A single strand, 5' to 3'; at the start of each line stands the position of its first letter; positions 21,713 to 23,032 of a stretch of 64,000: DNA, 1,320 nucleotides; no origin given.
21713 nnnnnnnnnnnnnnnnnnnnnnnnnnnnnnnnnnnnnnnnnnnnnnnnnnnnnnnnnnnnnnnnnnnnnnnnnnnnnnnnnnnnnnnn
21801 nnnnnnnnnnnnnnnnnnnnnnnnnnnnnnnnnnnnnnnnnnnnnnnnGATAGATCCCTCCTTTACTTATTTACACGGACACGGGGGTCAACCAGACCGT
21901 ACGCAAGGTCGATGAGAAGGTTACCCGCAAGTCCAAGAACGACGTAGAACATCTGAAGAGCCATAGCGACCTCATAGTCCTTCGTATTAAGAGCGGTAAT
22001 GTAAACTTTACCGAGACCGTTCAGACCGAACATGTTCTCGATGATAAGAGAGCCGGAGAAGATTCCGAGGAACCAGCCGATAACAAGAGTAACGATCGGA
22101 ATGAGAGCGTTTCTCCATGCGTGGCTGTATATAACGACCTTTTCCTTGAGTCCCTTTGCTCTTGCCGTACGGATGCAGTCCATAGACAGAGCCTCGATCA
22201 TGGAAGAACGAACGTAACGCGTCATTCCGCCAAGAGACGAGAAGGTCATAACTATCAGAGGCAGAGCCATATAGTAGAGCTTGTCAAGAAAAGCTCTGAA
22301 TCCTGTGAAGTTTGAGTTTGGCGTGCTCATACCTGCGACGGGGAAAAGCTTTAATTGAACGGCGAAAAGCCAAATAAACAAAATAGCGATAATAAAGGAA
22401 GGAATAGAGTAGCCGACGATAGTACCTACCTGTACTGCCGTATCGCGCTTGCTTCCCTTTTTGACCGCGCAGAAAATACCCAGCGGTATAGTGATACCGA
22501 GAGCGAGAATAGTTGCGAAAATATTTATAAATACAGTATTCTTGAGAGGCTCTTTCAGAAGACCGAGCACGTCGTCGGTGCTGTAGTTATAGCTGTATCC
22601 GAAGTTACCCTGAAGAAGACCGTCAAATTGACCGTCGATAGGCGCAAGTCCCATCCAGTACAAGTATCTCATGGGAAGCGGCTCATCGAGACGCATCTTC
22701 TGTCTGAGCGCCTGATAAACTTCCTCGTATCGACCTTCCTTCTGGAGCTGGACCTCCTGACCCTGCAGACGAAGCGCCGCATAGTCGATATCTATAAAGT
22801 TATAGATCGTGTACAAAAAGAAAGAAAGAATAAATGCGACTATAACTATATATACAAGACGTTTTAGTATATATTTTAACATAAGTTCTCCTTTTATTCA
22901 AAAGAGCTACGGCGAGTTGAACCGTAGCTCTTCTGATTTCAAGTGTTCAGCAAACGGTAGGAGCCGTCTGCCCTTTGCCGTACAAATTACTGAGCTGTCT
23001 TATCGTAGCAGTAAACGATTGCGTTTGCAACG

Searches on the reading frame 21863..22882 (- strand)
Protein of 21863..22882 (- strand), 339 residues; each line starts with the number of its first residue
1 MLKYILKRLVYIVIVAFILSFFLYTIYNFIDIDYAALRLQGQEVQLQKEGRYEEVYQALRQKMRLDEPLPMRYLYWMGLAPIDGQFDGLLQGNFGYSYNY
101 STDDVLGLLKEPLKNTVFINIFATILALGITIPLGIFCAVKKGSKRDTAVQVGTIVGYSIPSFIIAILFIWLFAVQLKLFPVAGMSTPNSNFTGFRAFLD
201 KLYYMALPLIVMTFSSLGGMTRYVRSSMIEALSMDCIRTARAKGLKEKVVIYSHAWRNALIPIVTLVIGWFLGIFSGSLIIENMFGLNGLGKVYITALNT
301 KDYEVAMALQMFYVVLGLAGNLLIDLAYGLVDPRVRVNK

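Call 92: search_protein_families(library=pfam, proteins=[window:21863-22882:-], max_evalue=0.00001)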
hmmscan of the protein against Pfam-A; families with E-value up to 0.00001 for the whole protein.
window:21863-22882:- (339 aa): 2 families
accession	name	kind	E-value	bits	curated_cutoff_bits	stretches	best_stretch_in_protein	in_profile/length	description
PF00528.27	BPD_transp_1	-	1e-37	130.1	26.4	1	132-336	2-183/184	Binding-protein-dependent transport system inner membrane component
PF19300.4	BPD_transp_1_N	-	8.7e-07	29.6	23.8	1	1-117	1-111/114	Binding-prot-dependent transport system membrane comp, N-term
